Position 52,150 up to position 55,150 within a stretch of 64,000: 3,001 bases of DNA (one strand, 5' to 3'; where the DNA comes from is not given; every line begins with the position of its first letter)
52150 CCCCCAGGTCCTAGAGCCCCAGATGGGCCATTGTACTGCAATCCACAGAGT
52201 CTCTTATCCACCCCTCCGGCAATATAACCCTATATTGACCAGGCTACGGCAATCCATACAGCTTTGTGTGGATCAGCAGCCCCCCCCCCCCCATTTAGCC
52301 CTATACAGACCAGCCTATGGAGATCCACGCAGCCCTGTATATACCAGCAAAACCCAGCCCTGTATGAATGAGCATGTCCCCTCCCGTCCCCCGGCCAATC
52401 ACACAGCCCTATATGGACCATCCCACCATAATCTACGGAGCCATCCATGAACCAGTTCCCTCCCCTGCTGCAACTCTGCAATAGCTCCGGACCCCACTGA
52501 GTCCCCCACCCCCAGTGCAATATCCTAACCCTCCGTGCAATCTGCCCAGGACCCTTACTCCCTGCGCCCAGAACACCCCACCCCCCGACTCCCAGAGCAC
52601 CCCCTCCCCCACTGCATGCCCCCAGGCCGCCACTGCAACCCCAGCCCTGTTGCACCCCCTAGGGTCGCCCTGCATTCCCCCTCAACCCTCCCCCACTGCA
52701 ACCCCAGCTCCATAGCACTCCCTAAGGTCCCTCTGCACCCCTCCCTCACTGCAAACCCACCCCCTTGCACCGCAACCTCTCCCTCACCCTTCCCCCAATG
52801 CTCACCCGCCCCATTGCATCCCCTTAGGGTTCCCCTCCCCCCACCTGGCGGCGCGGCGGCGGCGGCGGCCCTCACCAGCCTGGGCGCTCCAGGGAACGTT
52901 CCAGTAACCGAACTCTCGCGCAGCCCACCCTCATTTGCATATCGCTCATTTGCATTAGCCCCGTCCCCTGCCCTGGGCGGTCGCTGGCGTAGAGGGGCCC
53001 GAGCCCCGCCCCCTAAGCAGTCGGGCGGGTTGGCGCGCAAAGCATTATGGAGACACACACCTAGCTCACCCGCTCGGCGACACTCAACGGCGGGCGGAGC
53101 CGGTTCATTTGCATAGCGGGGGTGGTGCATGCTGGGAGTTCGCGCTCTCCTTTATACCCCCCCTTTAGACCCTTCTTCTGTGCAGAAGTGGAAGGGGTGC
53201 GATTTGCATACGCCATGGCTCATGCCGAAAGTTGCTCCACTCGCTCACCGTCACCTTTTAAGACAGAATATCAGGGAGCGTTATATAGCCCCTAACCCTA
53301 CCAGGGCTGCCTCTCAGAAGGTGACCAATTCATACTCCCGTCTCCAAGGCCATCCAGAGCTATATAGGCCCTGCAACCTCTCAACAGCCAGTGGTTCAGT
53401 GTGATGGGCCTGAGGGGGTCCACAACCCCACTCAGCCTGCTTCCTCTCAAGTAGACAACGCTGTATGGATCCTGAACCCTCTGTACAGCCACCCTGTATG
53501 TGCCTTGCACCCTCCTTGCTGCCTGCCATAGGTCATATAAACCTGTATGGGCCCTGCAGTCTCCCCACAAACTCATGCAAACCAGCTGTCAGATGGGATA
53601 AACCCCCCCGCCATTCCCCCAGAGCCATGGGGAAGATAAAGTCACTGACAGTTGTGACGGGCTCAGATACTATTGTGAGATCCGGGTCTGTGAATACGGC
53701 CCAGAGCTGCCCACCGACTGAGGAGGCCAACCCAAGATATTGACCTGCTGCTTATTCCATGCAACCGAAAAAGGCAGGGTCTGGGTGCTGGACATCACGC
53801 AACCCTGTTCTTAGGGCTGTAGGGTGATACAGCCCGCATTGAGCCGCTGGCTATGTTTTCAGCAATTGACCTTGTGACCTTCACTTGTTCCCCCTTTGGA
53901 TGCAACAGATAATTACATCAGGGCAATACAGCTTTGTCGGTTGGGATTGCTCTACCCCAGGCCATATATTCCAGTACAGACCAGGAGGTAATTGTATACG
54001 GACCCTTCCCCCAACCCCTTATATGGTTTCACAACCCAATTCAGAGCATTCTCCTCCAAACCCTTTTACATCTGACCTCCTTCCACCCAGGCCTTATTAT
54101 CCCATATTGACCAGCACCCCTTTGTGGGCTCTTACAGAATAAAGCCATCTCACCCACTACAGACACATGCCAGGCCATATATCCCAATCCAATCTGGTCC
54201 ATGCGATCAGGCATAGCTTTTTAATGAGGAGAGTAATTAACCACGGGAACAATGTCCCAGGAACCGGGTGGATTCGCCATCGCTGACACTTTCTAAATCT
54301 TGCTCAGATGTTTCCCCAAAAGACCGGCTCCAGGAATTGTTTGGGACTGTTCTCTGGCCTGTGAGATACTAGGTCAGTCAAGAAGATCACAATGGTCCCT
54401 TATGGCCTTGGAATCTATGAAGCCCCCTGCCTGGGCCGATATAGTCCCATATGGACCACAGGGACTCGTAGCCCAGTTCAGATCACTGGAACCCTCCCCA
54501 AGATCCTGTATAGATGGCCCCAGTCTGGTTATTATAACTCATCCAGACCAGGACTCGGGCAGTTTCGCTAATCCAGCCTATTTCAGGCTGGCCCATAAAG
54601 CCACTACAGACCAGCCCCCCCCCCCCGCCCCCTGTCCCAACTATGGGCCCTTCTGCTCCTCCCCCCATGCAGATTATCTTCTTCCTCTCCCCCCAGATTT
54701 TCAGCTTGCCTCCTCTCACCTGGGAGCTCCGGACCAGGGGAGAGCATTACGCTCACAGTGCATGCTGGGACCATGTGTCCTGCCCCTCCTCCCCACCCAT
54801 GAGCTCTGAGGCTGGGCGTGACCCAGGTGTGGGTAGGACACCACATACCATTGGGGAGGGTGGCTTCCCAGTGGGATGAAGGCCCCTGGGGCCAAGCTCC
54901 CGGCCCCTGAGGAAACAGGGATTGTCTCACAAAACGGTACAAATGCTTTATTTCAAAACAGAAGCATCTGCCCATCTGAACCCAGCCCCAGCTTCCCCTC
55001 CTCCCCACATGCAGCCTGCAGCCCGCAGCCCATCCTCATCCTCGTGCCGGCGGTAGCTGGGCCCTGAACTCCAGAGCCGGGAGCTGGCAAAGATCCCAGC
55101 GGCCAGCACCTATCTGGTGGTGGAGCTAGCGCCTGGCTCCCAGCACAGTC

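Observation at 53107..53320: H1/RPPH1-style compact pol III type-3 promoter at the syntenic RPPH1 position, but no recognisable RNase P RNA downstream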

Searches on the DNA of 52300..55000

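Call 3: search_rna_families(source=window, start=52300, end=55000, threshold=evalue, max_evalue=10, show_alignments=6)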
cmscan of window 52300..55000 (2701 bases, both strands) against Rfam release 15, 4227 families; matches with E-value up to 10: 0.
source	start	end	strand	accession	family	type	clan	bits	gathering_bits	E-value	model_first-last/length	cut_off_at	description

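Call 52: search_rna_families(source=window, start=53590, end=54090, threshold=evalue, max_evalue=10, show_alignments=3)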
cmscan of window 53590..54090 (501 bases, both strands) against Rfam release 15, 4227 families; matches with E-value up to 10: 2.
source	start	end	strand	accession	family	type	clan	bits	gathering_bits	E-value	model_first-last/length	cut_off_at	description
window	53821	54051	-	RF01950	KCNQ1OT1_5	Gene; lncRNA;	-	17.7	120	4.1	1-226/226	no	KCNQ1 overlapping transcript 1 conserved region 5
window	53770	53820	+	RF03289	mir-1205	Gene; miRNA;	-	14.1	75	4.8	1-63/63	no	mir-1205 microRNA precursor family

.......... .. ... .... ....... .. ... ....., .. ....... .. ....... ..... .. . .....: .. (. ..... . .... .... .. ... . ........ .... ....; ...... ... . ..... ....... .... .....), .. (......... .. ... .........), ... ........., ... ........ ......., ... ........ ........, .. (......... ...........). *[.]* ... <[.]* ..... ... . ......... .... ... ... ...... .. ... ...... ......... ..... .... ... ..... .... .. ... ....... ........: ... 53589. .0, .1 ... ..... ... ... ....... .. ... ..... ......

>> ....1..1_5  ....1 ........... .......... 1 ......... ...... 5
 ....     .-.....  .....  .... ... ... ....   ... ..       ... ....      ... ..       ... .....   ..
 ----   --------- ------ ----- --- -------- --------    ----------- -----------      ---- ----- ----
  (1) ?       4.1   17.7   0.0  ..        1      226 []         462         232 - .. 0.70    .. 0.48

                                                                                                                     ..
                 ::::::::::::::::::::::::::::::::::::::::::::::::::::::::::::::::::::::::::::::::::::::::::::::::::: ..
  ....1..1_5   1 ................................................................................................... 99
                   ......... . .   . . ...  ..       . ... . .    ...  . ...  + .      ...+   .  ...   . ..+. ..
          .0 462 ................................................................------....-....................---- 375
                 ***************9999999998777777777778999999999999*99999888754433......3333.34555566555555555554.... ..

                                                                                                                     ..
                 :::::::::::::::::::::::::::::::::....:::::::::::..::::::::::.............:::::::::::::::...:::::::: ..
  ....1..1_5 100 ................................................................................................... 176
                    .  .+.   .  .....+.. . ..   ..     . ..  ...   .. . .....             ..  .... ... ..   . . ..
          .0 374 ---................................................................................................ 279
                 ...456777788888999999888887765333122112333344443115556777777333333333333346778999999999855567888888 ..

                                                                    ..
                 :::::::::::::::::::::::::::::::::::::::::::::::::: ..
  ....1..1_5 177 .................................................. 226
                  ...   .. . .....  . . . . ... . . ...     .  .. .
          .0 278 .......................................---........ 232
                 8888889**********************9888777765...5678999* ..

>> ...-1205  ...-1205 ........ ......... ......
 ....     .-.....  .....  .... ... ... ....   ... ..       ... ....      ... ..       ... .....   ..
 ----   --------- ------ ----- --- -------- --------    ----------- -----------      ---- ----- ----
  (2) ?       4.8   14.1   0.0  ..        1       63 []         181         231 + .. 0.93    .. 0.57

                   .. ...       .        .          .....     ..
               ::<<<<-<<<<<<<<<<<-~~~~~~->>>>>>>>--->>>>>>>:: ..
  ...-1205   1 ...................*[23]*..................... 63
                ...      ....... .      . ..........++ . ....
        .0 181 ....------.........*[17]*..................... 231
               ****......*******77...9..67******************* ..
